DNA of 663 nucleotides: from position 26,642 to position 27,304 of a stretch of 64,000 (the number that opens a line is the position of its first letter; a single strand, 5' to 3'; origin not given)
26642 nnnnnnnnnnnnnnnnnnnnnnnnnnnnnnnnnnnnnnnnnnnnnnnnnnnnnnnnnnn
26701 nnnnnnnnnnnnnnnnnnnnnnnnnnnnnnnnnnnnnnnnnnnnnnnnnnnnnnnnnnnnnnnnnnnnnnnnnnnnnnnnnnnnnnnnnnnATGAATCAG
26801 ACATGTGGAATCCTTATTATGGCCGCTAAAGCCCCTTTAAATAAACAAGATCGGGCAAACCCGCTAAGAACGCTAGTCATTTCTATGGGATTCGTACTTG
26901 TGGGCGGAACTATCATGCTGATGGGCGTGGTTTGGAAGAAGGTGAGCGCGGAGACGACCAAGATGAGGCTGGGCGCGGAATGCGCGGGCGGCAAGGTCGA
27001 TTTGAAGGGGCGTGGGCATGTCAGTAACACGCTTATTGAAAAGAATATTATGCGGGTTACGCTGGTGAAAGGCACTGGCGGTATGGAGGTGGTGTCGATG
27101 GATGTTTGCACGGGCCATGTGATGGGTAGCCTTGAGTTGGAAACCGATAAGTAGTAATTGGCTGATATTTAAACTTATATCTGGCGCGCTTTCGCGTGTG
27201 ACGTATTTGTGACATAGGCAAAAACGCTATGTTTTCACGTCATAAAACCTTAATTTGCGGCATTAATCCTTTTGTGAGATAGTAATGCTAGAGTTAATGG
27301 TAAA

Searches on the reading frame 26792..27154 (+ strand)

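Call 3: search_protein_families(library=pfam, proteins=[window:26792-27154:+], max_evalue=1)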
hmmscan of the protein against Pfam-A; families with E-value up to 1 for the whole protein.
window:26792-27154:+ (120 aa): 1 family
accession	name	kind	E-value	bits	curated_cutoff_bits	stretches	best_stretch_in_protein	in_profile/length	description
PF20082.4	DUF6476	-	0.12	12.8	24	1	25-57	9-40/91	Family of unknown function (DUF6476)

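Call 4: search_protein_families(library=ncbifam, proteins=[window:26792-27154:+], max_evalue=1)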
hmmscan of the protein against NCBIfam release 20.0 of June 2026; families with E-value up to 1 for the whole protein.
window:26792-27154:+ (120 aa): 1 family
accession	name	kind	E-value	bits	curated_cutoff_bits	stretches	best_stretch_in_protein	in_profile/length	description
NF052264.1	retropep_RloA3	equivalog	0.0047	16.6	210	1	74-109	77-115/159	retropepsin-like aspartic peptidase RloA3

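Call 84: search_protein_families(library=phrogs, proteins=[window:26792-27154:+], max_evalue=0.1)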
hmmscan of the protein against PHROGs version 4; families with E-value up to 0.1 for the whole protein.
window:26792-27154:+ (120 aa): 1 family
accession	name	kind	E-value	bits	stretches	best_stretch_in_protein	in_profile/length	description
phrog_23569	-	unknown function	0.02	15.9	1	30-49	20-39/53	-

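Call 85: search_protein_families(library=padloc, proteins=[window:26792-27154:+], max_evalue=0.1)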
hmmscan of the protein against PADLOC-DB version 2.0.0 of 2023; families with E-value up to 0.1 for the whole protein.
window:26792-27154:+ (120 aa): 0 families
